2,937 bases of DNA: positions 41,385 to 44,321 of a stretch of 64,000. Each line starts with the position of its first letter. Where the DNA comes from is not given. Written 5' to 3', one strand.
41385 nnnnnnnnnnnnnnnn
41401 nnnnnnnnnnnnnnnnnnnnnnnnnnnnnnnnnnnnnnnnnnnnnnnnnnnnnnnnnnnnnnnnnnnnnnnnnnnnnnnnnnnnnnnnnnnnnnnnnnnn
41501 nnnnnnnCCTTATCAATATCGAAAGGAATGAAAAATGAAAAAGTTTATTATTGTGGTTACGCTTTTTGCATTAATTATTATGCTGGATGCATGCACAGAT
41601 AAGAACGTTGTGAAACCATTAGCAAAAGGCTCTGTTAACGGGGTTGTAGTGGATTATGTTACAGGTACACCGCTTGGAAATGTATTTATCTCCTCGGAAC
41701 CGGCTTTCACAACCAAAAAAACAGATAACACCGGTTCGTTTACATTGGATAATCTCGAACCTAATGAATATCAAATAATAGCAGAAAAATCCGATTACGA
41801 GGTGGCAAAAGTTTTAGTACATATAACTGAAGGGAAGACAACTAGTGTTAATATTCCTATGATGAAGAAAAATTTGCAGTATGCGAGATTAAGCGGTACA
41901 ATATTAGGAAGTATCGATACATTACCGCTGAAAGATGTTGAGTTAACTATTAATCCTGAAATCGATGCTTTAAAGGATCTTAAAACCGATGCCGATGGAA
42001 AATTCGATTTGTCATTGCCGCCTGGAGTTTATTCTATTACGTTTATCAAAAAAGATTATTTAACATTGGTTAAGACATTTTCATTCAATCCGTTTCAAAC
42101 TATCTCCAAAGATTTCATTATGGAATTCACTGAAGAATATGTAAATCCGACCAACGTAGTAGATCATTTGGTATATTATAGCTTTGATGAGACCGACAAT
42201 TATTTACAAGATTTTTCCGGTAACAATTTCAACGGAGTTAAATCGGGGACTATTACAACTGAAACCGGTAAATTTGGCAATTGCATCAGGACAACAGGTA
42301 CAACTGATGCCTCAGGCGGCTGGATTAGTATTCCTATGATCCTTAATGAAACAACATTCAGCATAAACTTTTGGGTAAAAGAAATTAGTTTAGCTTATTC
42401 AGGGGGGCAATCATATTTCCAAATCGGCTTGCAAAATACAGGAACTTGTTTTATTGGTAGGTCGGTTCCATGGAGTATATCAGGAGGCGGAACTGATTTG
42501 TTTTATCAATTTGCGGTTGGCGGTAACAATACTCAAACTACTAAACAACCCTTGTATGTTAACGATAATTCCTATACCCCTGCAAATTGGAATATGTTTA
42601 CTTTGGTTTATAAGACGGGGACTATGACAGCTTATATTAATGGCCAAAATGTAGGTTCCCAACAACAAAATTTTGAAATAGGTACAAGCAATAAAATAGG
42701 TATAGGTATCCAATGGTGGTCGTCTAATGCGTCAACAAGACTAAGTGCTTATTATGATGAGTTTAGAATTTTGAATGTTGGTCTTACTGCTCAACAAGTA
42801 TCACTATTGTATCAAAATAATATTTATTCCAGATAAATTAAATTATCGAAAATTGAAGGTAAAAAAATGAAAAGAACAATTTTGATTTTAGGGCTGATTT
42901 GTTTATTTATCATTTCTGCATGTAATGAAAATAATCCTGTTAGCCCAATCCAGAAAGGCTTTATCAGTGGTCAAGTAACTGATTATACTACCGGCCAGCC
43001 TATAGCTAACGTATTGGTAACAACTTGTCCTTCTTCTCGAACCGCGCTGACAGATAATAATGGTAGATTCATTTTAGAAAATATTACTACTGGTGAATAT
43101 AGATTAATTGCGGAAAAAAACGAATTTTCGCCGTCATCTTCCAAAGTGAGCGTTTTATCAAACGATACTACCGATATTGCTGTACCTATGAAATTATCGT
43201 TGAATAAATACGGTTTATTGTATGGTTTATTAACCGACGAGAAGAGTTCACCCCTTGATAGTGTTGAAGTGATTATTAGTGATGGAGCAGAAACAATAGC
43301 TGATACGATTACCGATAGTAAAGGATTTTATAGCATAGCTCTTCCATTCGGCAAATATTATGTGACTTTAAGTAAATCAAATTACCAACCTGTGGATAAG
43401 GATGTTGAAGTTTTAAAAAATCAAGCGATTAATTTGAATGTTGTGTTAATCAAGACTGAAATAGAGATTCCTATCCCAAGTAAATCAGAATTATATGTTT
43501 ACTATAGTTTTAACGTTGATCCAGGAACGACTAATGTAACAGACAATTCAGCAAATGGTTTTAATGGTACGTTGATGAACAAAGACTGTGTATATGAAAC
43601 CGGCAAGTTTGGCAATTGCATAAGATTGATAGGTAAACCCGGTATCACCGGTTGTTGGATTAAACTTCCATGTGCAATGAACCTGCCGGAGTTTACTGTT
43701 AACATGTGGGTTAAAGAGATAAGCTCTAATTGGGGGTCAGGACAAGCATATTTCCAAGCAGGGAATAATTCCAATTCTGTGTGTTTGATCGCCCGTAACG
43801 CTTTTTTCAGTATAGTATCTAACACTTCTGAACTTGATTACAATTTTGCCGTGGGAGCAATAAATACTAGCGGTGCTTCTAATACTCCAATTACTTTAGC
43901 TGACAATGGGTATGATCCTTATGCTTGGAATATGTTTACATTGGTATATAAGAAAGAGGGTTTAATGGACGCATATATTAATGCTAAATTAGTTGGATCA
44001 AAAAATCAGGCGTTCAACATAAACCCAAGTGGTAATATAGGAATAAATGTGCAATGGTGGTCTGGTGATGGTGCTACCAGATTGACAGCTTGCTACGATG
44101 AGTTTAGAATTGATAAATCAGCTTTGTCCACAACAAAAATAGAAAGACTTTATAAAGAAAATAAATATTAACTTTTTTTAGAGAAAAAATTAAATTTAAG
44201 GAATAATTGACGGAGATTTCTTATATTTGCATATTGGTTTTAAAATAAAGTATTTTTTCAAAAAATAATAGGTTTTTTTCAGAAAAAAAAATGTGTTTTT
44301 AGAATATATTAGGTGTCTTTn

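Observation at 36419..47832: Candidate surface glycan-processing locus: LamG-SASA esterase-Ig T9SS cargo, four tandem CarbopepD_reg-LamG lipoprotein paralogs and a double-OmpA outer-membrane protein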

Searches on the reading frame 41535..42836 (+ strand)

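Call 3: search_protein_families(library=pfam, proteins=[window:41535-42836:+], max_evalue=0.01)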
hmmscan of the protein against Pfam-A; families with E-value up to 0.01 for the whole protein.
window:41535-42836:+ (433 aa): 9 families
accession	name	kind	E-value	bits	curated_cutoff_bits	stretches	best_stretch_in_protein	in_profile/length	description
PF13620.12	CarboxypepD_reg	-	1.6e-18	67.2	32.3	2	33-109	1-81/82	Carboxypeptidase regulatory-like domain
PF13385.13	Laminin_G_3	-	2.6e-13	50.8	27.6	1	262-423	5-151/151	Concanavalin A-like lectin/glucanases superfamily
PF13715.12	CarbopepD_reg_2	-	1.2e-10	41.7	32.2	1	34-114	1-81/88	CarboxypepD_reg-like domain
PF17802.7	SpaA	-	2.1e-06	28.2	23.1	0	58-106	33-86/91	Prealbumin-like fold domain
PF17210.9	SdrD_B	-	4.6e-06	27.2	29.7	0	54-88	35-70/112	SdrD B-like domain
PF08308.17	PEGA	-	1.6e-05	25.2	20.8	0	70-112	28-70/71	PEGA domain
PF09430.16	EMC7_beta-sandw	-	0.00023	21.8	26.6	1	50-111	12-74/122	ER membrane protein complex subunit 7, beta-sandwich domain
PF22902.2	NOMO1-like_9th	-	0.0027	17.9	27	0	58-92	29-64/75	BOS complex subunit NOMO1-like, beta sandwich domain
PF16371.11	MetallophosN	-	0.004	17.8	35.6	0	42-91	5-52/77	N terminal of Calcineurin-like phosphoesterase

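Call 4: search_protein_families(library=ncbifam, proteins=[window:41535-42836:+], max_evalue=0.01)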
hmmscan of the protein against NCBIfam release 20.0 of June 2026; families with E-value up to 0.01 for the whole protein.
window:41535-42836:+ (433 aa): 1 family
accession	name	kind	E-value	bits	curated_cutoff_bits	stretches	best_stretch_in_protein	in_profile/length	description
NF052521.1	TafC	equivalog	0.0072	15.5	410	0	336-428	260-362/373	TafC family fimbrial protein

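Call 59: search_protein_families(library=padloc, proteins=[window:41535-42836:+], max_evalue=0.001)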
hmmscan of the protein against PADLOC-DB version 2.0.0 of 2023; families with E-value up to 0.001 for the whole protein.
window:41535-42836:+ (433 aa): 0 families

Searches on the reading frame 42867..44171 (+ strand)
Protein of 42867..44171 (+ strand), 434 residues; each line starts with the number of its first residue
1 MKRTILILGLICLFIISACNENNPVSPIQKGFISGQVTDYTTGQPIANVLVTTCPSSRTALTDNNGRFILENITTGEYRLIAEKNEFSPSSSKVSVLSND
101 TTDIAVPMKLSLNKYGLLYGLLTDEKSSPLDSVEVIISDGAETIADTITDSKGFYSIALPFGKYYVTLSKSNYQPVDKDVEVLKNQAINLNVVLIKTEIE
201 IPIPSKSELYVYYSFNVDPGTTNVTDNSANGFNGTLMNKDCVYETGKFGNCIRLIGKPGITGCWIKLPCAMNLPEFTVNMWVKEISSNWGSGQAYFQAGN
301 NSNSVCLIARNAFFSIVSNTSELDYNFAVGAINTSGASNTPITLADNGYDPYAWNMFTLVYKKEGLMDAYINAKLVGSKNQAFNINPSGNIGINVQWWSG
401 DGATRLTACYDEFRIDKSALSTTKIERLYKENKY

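Call 3: search_protein_families(library=pfam, proteins=[window:42867-44171:+], max_evalue=0.01)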
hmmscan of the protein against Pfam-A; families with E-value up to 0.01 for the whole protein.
window:42867-44171:+ (434 aa): 14 families
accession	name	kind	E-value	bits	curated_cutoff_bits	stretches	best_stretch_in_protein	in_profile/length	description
PF13620.12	CarboxypepD_reg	-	3.4e-28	98.2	32.3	2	33-108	2-81/82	Carboxypeptidase regulatory-like domain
PF13715.12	CarbopepD_reg_2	-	1.3e-21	76.8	32.2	2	33-109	1-77/88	CarboxypepD_reg-like domain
PF13385.13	Laminin_G_3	-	2e-08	35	27.6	1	275-425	18-150/151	Concanavalin A-like lectin/glucanases superfamily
PF08308.17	PEGA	-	5.1e-08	33.1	20.8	1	157-197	29-70/71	PEGA domain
PF17210.9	SdrD_B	-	1.7e-06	28.6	29.7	0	124-171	18-67/112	SdrD B-like domain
PF17802.7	SpaA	-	1e-05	26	23.1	0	123-185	8-79/91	Prealbumin-like fold domain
PF15976.11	CooC_C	-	4.2e-05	23.9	29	0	41-88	26-71/93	CS1-pili formation C-terminal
PF16371.11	MetallophosN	-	5.6e-05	23.7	35.6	0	35-75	1-37/77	N terminal of Calcineurin-like phosphoesterase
PF08400.16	phage_tail_N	-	6e-05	23.5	26.6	0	142-177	36-71/134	Prophage tail fibre N-terminal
PF25020.1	TTR_TEN1-4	-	6.4e-05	23.2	27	0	120-194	11-85/86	Teneurin TTR-like domain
PF09430.16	EMC7_beta-sandw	-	0.00079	20.1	26.6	0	49-100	12-63/122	ER membrane protein complex subunit 7, beta-sandwich domain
PF14686.12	fn3_3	-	0.0013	18.9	24.4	1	62-103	31-74/75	Polysaccharide lyase family 4, domain II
PF23193.1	NOMO_3rd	-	0.0027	18.2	27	0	59-92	61-91/120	NOMO third transthyretin-like domain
PF11974.14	bMG3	-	0.0062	16.9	34.9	0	102-184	2-84/103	Bacterial alpha-2-macroglobulin MG3 domain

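Call 4: search_protein_families(library=ncbifam, proteins=[window:42867-44171:+], max_evalue=0.01)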
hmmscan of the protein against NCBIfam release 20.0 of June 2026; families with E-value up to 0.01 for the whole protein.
window:42867-44171:+ (434 aa): 2 families
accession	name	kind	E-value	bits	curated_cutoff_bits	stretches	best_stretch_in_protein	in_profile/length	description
NF052345.1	S_layer_anammox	exception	2.9e-15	54.8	1400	2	25-109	1306-1392/1596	Kustd1514 family S-layer glycoprotein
TIGR04134.1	lipo_with_rSAM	hypoth_equivalog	4.9e-05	23.4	39.8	1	4-83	7-105/150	radical SAM-associated putative lipoprotein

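Call 59: search_protein_families(library=padloc, proteins=[window:42867-44171:+], max_evalue=0.001)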
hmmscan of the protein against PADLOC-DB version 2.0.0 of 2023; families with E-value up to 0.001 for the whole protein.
window:42867-44171:+ (434 aa): 0 families
